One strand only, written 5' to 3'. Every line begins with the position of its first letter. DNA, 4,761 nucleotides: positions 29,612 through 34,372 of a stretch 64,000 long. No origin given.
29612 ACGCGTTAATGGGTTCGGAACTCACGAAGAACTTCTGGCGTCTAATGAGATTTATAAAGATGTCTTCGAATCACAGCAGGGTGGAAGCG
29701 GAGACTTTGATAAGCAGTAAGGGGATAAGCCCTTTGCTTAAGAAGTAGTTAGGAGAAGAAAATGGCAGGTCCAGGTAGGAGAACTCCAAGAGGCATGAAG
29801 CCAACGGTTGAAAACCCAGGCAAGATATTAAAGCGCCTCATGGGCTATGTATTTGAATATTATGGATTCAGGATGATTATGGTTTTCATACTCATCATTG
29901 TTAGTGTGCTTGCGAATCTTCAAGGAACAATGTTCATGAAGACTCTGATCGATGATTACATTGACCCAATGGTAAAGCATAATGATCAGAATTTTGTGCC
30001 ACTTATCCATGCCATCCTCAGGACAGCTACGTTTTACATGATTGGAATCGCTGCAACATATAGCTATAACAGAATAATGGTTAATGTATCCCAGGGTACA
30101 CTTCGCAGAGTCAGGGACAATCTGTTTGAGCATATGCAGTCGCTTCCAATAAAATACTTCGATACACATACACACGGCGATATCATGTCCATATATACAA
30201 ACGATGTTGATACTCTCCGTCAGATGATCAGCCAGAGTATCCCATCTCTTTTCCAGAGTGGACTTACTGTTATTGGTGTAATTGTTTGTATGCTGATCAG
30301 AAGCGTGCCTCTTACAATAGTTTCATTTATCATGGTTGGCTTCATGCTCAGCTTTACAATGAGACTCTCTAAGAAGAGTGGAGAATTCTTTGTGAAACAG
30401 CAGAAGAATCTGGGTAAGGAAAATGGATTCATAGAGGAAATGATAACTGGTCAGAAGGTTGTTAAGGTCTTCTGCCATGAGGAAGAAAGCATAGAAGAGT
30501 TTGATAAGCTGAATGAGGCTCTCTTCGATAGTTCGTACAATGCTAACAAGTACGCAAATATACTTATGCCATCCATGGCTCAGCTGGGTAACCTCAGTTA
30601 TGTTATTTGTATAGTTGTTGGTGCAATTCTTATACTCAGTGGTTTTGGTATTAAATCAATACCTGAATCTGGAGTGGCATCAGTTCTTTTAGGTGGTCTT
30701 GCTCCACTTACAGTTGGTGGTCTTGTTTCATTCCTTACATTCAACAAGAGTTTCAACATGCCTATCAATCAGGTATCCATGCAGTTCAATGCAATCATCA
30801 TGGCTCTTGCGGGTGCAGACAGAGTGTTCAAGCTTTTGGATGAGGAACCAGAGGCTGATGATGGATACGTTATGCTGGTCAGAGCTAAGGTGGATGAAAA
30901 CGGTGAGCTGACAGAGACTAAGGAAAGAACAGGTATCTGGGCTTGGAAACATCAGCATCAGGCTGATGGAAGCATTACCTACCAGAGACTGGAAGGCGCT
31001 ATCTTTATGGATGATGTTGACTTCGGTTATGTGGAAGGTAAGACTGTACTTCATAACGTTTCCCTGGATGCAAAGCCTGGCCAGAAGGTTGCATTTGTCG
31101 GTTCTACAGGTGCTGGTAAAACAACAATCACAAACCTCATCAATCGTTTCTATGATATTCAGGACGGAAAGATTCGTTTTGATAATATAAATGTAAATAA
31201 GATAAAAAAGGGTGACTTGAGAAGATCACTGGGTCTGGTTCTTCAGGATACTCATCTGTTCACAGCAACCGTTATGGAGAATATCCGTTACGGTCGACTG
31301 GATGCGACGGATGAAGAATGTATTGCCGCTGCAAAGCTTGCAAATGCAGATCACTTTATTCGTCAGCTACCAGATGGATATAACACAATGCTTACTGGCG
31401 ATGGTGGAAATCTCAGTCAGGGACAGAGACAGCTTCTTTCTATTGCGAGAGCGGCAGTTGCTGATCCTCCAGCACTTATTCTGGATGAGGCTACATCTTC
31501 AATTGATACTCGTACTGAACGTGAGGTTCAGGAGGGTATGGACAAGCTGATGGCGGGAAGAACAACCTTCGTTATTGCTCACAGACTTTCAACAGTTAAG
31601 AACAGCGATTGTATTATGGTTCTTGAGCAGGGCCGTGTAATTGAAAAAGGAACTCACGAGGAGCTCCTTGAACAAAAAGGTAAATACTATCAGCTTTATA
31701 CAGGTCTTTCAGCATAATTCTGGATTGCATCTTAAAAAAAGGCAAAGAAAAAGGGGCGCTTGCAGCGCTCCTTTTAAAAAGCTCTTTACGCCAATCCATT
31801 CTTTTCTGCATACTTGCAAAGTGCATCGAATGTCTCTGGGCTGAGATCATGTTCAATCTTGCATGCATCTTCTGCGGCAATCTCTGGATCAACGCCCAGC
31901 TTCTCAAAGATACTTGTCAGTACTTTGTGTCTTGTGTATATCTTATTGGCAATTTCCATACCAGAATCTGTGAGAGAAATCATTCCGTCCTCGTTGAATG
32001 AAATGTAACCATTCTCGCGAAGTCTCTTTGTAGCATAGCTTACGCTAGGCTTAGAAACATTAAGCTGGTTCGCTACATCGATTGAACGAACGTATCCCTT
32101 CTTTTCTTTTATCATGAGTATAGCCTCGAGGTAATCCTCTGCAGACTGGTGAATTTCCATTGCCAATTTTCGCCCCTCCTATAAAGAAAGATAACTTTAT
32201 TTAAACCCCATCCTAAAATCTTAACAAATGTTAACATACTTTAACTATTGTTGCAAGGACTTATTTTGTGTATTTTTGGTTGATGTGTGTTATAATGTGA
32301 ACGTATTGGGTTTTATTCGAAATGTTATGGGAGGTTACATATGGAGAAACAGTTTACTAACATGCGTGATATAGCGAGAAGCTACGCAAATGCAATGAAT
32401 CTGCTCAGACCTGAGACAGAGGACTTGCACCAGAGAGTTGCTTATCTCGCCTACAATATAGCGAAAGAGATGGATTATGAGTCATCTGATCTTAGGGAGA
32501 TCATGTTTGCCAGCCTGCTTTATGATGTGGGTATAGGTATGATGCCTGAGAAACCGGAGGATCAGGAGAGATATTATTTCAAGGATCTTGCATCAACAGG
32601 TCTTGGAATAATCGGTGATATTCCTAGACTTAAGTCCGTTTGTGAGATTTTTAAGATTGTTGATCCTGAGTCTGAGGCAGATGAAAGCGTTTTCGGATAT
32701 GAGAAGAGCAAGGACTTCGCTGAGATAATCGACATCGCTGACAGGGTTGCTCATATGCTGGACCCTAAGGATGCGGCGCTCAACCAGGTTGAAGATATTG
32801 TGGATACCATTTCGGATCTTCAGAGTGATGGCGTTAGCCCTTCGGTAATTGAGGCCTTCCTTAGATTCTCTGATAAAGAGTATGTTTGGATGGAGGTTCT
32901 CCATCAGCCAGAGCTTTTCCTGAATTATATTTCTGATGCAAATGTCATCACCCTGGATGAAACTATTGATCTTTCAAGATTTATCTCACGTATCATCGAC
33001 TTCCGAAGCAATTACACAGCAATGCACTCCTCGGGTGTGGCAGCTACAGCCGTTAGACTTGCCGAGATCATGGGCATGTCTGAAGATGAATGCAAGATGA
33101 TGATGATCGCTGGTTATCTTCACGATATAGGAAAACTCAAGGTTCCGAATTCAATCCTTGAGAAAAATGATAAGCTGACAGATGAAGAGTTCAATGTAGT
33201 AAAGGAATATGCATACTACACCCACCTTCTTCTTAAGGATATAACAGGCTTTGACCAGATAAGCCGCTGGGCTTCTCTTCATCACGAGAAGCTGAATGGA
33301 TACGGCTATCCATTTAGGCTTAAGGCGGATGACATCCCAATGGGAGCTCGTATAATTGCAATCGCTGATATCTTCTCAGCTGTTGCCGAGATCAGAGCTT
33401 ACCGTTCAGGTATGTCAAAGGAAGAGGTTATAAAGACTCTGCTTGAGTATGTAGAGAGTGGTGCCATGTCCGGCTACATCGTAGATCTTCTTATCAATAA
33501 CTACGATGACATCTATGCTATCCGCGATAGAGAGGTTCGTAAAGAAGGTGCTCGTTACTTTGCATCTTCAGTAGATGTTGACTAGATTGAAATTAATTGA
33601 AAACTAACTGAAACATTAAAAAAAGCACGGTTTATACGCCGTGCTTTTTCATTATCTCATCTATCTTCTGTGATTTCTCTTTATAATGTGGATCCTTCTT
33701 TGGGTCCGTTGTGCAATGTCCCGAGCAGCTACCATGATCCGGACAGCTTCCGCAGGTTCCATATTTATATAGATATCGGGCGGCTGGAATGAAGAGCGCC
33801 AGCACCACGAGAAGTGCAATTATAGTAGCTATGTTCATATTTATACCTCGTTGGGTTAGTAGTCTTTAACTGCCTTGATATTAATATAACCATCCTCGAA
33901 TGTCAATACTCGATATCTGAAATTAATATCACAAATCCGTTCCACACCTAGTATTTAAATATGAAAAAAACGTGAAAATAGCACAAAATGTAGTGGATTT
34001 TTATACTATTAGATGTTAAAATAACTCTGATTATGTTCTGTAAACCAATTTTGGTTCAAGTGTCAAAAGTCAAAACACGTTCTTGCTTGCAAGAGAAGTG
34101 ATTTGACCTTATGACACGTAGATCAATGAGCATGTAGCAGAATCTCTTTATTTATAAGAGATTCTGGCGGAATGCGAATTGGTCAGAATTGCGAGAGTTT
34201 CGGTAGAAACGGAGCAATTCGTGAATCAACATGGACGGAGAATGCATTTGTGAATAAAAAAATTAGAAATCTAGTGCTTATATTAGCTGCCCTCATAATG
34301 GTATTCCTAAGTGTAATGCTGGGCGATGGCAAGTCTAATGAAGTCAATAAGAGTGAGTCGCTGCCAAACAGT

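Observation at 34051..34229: Four-way-junction non-coding element with extensive covariation between two copies (copy A)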

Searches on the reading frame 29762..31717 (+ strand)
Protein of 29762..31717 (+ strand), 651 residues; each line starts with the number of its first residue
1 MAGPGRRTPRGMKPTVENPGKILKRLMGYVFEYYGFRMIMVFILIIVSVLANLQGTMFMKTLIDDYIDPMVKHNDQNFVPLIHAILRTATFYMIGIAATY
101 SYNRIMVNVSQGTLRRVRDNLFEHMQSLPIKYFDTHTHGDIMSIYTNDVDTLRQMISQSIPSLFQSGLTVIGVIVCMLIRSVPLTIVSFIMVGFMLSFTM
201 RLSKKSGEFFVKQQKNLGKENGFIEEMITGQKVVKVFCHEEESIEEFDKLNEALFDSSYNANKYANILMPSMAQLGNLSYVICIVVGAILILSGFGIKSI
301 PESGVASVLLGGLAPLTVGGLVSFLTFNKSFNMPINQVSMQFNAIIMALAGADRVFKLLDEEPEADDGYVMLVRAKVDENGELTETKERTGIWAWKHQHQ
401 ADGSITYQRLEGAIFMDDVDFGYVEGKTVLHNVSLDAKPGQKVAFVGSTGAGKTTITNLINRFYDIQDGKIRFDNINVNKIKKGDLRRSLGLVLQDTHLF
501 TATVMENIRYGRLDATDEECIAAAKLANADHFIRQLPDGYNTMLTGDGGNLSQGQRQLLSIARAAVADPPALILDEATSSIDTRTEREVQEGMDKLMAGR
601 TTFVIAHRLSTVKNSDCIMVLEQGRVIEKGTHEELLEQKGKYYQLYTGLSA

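Call 9: search_protein_families(library=pfam, proteins=[window:29762-31717:+])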
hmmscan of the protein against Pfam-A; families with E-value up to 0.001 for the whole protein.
window:29762-31717:+ (651 aa): 3 families
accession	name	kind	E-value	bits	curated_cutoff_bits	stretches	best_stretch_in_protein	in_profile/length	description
PF00664.28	ABC_membrane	-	2.9e-45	155.5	28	1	38-294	1-253/274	ABC transporter transmembrane region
PF00005.33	ABC_tran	-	1.4e-28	100.6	25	1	430-579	1-137/137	ABC transporter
PF02463.25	SMC_N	-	0.00093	19.1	40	0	416-619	135-209/220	RecF/RecN/SMC N terminal domain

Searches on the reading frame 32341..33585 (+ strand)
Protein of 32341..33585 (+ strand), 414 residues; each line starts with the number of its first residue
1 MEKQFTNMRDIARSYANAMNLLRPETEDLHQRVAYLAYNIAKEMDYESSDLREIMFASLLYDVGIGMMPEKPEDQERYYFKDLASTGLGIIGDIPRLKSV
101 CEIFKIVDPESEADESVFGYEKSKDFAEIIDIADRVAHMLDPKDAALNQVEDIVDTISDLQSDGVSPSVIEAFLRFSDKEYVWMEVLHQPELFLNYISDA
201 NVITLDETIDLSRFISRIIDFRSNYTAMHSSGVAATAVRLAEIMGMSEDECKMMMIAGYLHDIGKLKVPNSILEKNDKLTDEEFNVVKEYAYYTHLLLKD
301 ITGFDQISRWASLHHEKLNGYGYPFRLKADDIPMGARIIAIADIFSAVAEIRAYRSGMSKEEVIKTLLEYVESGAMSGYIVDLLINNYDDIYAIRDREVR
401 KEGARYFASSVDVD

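Call 9: search_protein_families(library=pfam, proteins=[window:32341-33585:+])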
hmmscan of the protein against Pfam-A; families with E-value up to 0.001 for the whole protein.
window:32341-33585:+ (414 aa): 3 families
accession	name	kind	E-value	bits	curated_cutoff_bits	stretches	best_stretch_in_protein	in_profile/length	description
PF13487.12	HD_5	-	2.3e-39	135.3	27.2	2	215-371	3-162/170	HD domain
PF01966.28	HD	-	3.3e-19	69.7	22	1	227-347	2-115/116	HD domain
PF08668.18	HDOD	-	3.6e-07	30.3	22.9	0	226-274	95-141/196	HDOD domain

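Call 26: find_encoding_contigs(protein=window:32341-33585:+, flank=2500, max_places=10)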
Protein window:32341-33585:+ (414 aa): 5 contigs read that carry it; 2 places shown.
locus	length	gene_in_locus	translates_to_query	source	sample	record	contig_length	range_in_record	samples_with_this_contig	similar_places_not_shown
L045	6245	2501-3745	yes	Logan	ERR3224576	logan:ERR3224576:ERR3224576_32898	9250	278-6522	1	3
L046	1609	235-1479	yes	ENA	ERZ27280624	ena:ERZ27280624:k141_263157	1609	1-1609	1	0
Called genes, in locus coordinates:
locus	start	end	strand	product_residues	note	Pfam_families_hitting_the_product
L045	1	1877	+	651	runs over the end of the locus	PF00664:ABC_membrane, PF00005:ABC_tran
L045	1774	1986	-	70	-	-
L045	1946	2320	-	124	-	PF01325:Fe_dep_repress, PF02742:Fe_dep_repr_C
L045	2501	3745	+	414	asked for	PF08668:HDOD (faint), PF13487:HD_5, PF01966:HD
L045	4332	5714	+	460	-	PF00933:Glyco_hydro_3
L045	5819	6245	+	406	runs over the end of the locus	PF00155:Aminotran_1_2, PF01041:DegT_DnrJ_EryC1 (weak)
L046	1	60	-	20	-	?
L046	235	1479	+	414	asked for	PF08668:HDOD (faint), PF13487:HD_5, PF01966:HD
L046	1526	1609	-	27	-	?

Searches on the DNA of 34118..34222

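Call 65: search_rna_families(source=window, start=34118, end=34222, threshold=evalue, max_evalue=10)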
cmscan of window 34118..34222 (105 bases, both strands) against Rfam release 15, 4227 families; matches with E-value up to 10: 9.
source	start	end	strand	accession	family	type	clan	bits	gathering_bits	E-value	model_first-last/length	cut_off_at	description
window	34118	34222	+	RF01699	Clostridiales-1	Gene; sRNA;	-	51.4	48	3.7e-11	69-159/166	5'&3'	Clostridiales-1 RNA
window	34118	34166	-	RF03019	RT-16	Gene; sRNA;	-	17.7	50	0.88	1-53/158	3'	RT-16 RNA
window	34132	34172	-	RF00654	mir-216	Gene; miRNA;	CL00094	14.7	53.5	1.8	1-77/77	no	mir-216 microRNA precursor family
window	34140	34175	+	RF00384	Pox_AX_element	Cis-reg;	-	14.7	60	2.9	1-62/62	no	Poxvirus AX element late mRNA cis-regulatory element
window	34188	34210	+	RF01332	CRISPR-DR19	Gene; CRISPR;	-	13.3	40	5.9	1-37/37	no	CRISPR RNA direct repeat element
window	34131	34174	-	RF00656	mir-205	Gene; miRNA;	-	12.2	55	1.7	14-61/75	no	mir-205 microRNA precursor family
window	34119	34190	+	RF00909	mir-883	Gene; miRNA;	-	12.1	85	6.9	1-77/77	no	mir-883 microRNA precursor family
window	34127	34178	-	RF00693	mir-147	Gene; miRNA;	-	11.8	57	9.1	1-78/78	no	mir-147 microRNA precursor family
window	34145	34192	+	RF01270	snR84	Gene; snRNA; snoRNA; HACA-box;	-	7.5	109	2.6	111-223/569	no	Small nucleolar RNA snR84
